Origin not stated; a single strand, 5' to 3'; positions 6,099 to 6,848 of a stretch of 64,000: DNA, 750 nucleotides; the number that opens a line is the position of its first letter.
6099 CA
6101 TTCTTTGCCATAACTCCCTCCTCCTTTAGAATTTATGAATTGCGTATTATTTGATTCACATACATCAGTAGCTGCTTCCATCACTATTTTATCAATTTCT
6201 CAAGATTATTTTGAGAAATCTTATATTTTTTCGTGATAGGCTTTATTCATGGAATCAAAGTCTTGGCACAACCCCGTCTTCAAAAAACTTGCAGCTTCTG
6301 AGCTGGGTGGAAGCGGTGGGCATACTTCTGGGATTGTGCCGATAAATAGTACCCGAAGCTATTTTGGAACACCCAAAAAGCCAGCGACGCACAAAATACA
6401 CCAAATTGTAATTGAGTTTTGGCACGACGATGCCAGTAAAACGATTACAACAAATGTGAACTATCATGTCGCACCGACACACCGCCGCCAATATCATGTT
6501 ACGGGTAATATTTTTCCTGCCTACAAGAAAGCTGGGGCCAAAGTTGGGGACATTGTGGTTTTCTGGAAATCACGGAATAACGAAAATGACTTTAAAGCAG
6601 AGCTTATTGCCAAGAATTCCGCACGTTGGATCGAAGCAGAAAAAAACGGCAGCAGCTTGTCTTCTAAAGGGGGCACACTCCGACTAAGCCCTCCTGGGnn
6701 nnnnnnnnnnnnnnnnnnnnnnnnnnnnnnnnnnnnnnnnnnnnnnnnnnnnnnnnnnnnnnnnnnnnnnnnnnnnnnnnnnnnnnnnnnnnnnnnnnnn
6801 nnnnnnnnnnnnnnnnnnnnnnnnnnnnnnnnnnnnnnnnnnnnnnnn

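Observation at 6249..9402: Restriction-modification locus with an EcoRII-N/B3-like + HNH nuclease and two separate m5C methyltransferases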

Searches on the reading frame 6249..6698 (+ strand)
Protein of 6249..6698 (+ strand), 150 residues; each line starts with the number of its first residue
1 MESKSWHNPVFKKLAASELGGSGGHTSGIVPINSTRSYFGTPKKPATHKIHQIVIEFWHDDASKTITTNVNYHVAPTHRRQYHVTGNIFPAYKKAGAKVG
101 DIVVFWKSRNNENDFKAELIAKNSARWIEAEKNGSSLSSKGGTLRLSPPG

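Call 63: predict_structure(alignment_id=A3)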
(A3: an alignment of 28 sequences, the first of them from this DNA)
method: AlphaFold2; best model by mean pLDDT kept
length: 148 residues; sequences in the alignment: 28
mean_pLDDT: 93.8   pTM: 0.88
mean pLDDT of the five models: 93.8, 93.7, 92.5, 92.2, 88.9
residues with pLDDT >= 90: 132; 70-90: 10; 50-70: 6; < 50: 0
segments of 3 or more residues with pLDDT < 50: none
pLDDT, mean of each block of 10 residues (from residue 1): 91 88 79 96 96 97 98 86 96 97 98 98 97 96 95
secondary structure, 60 per line:
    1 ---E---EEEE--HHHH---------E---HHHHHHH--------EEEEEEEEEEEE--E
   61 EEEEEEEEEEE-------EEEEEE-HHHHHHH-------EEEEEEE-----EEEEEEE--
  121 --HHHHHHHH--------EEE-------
elements in order: E8-11 H14-17 H31-37 E46-57 E60-71 E79-84 H86-92 E100-106 E112-118 H123-130 E139-141

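Call 64: search_protein_representatives(alignment_id=A3)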
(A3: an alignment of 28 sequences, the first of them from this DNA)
Query: 28 sequences, 144 profile positions. Proteins with E-value up to 0.001 (for the whole library): 14; up to 1e-10: 9; up to 1e-30: 6. The best 14 are listed.
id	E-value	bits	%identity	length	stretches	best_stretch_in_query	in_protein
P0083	5.7e-63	227.6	-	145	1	1-143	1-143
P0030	3.2e-62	225.1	-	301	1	1-143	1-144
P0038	1.4e-61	223.1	-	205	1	1-143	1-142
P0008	3.0e-59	215.5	-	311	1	3-143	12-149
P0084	9.2e-34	132.8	-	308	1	3-141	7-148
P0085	1.3e-33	132.4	-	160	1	3-142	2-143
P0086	6.7e-30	120.3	-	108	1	5-85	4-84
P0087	2.3e-18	82.9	-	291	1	8-128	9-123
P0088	1.3e-17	80.4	-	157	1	3-142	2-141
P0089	1.4e-06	44.7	-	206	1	3-139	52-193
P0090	2.5e-05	40.6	-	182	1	2-139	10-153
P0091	1.8e-04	37.9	-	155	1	2-136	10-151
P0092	6.1e-04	36.2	-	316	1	4-138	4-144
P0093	9.0e-04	35.6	-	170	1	4-132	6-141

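Call 66: search_protein_families(library=pfam, proteins=[P0084, P0085, P0087, P0088, P0089, P0090, P0091, P0092, P0093], max_evalue=0.01)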
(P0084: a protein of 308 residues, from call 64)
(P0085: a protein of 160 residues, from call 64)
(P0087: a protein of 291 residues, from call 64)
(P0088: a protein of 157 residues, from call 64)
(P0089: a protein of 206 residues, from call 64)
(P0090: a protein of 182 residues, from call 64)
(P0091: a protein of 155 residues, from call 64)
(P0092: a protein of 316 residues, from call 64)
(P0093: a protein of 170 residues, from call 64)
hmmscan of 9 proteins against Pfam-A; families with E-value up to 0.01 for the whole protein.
P0084 (308 aa): 2 families
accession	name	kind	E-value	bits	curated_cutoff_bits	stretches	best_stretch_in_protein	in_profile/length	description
PF01844.29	HNH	-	9.2e-06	26.2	21.4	1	232-271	12-46/47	HNH endonuclease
PF13391.12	HNH_2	-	3.9e-05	23.9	21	1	225-272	3-61/66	HNH endonuclease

P0085 (160 aa): 0 families

P0087 (291 aa): 3 families
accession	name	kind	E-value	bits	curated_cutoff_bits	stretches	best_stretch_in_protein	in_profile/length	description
PF01844.29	HNH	-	2.5e-07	31.2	21.4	1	213-252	11-45/47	HNH endonuclease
PF13391.12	HNH_2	-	0.00056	20.1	21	1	209-251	4-58/66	HNH endonuclease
PF02022.25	Integrase_Zn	-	0.0032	17.9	22.6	0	217-248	6-37/38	Integrase Zinc binding domain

P0088 (157 aa): 1 family
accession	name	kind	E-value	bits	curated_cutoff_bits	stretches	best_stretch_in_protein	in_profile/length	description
PF09217.15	EcoRII-N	-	0.0012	19.1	25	1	8-78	9-81/154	Restriction endonuclease EcoRII, N-terminal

P0089 (206 aa): 1 family
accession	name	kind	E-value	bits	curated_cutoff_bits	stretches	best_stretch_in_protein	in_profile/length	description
PF09217.15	EcoRII-N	-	2.5e-06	27.8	25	1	58-155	9-108/154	Restriction endonuclease EcoRII, N-terminal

P0090 (182 aa): 1 family
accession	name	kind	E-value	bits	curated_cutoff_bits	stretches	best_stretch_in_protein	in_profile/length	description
PF09217.15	EcoRII-N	-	7.4e-06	26.3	25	1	16-98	8-88/154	Restriction endonuclease EcoRII, N-terminal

P0091 (155 aa): 1 family
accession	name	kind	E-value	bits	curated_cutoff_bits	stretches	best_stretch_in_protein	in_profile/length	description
PF09217.15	EcoRII-N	-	1.1e-05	25.7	25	1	16-122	8-115/154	Restriction endonuclease EcoRII, N-terminal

P0092 (316 aa): 2 families
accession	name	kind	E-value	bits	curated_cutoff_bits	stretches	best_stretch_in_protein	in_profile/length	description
PF13391.12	HNH_2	-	2e-15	56.8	21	1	204-258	1-66/66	HNH endonuclease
PF09217.15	EcoRII-N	-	1.2e-05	25.5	25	1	7-87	7-88/154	Restriction endonuclease EcoRII, N-terminal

P0093 (170 aa): 1 family
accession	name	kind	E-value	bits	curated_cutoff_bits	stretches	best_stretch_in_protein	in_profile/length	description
PF09217.15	EcoRII-N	-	3.2e-07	30.7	25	1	11-116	9-115/154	Restriction endonuclease EcoRII, N-terminal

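Call 68: fold_search(model_id=the predicted structure, library=pdb)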
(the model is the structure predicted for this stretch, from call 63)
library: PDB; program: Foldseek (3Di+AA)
matches with E <= 10: 674; with E <= 0.001: 9
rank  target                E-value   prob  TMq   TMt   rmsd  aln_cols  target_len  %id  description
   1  6c5d_B                6.4e-05  1.00  0.57  0.63   4.4       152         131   14  N-terminal domain of Helicobacter pylori LlaJI.R1 (released 2018-06-27)
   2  4ldy_A                2.6e-04  1.00  0.57  0.28  11.9       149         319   11  Crystal structure of the DNA binding domain of the G245A mutant of arabidopsis thaliana auxin reponse factor 1 (released 2014-02-12)
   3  6j9c_D                3.0e-04  1.00  0.59  0.76   3.1       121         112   13  Crystal structure of Arabidopsis thaliana transcription factor LEC2-DNA complex (released 2019-05-29)
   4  3hqf_A                5.1e-04  1.00  0.69  0.60   3.7       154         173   11  Crystal structure of restriction endonuclease EcoRII N-terminal effector-binding domain in complex with cognate DNA (released 2009-09-22)
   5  6j9b_A                6.1e-04  1.00  0.57  0.76   3.1       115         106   13  Arabidopsis FUS3-DNA complex (released 2019-05-29)
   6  4ldu                  6.5e-04  1.00  0.55  0.27   4.1       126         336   18  Crystal structure of the DNA binding domain of Arabidopsis thaliana auxin response factor 5 (released 2014-02-12)
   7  6c5d_A                7.7e-04  1.00  0.55  0.65   4.0       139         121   11  N-terminal domain of Helicobacter pylori LlaJI.R1 (released 2018-06-27)
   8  5yzy_C                9.2e-04  1.00  0.59  0.75   3.4       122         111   16  AtVAL1 B3 domain in complex with 13bp-DNA (released 2018-05-02)
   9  3zi5_A                9.2e-04  1.00  0.54  0.49   5.2       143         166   15  Crystal STRUCTURE OF RESTRICTION ENDONUCLEASE BFII C-TERMINAL RECOGNITION DOMAIN IN COMPLEX WITH COGNATE DNA (released 2014-01-15)
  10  6fas_A                1.0e-03  1.00  0.53  0.68   3.7       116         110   18  Crystal structure of VAL1 B3 domain in complex with cognate DNA (released 2018-04-18)
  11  4ldv                  1.1e-03  1.00  0.54  0.27   3.9       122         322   13  Crystal structure of the DNA binding domain of A. thailana auxin response factor 1 (released 2014-02-12)
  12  2c1l_A                1.2e-03  1.00  0.56  0.27   5.8       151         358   13  Structure of the BfiI restriction endonuclease (released 2005-10-07)
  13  6j9c_A                1.6e-03  1.00  0.58  0.74   3.7       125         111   16  Crystal structure of Arabidopsis thaliana transcription factor LEC2-DNA complex (released 2019-05-29)
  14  4ldx_A                1.6e-03  1.00  0.51  0.25   5.9       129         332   14  Crystal structure of the DNA binding domain of arabidopsis thaliana auxin response factor 1 (ARF1) in complex with pro (released 2014-02-12)
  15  4ldx_B                1.7e-03  1.00  0.51  0.24   5.9       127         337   14  Crystal structure of the DNA binding domain of arabidopsis thaliana auxin response factor 1 (ARF1) in complex with pro (released 2014-02-12)
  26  5o63_B                7.0e-03  1.00  0.56  0.52   5.0       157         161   10  Crystal structure of UbaLAI restriction endonuclease B3 domain domain (mutant L24M L53M L95M) with cognate DNA (released 2017-08-02)
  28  5o63_A                1.4e-02  1.00  0.58  0.55   4.9       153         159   11  Crystal structure of UbaLAI restriction endonuclease B3 domain domain (mutant L24M L53M L95M) with cognate DNA (released 2017-08-02)
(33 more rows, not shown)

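Call 77: search_solved_structures(query=A3, max_evalue=10, show_alignments=3)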
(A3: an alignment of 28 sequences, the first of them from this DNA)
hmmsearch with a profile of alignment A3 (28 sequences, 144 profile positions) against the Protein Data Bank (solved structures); distinct sequences matched with E-value up to 10: 4.
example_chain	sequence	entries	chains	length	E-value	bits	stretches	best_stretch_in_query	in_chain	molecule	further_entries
6vve_A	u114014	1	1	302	0.26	14.6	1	93-128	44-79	Dot/Icm T4SS effector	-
6vvc_A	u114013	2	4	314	0.26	14.6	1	93-128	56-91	Dot/Icm T4SS effector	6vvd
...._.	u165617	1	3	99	0.31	14.4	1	19-64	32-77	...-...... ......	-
7k6c_A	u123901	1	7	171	1.9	11.8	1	73-111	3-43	Dihydrofolate reductase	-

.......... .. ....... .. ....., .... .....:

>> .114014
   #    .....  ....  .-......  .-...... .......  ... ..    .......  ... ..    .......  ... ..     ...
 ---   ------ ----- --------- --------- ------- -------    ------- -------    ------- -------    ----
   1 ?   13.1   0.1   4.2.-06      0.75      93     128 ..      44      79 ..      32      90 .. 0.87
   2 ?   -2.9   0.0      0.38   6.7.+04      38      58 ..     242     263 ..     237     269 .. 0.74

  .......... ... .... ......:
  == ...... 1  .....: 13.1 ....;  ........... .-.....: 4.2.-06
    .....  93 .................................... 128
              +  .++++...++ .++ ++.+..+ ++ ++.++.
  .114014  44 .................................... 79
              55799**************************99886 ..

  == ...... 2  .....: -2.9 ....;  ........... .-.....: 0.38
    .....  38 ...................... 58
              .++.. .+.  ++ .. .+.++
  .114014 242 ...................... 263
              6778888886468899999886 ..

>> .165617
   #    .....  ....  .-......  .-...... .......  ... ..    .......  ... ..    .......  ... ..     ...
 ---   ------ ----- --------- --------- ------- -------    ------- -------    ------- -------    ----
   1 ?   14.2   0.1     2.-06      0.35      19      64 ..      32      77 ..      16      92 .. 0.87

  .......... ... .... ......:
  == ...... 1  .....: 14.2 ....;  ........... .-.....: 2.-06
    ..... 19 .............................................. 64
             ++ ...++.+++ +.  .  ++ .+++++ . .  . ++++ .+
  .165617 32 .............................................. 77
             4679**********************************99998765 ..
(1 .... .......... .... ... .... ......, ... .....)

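Call 84: search_dna_similar(query=window:6249-6698:+, collection=phages, mode=protein, max_rows=10, max_evalue=0.01)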
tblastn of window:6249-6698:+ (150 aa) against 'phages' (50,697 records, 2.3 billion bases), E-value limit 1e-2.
No match.
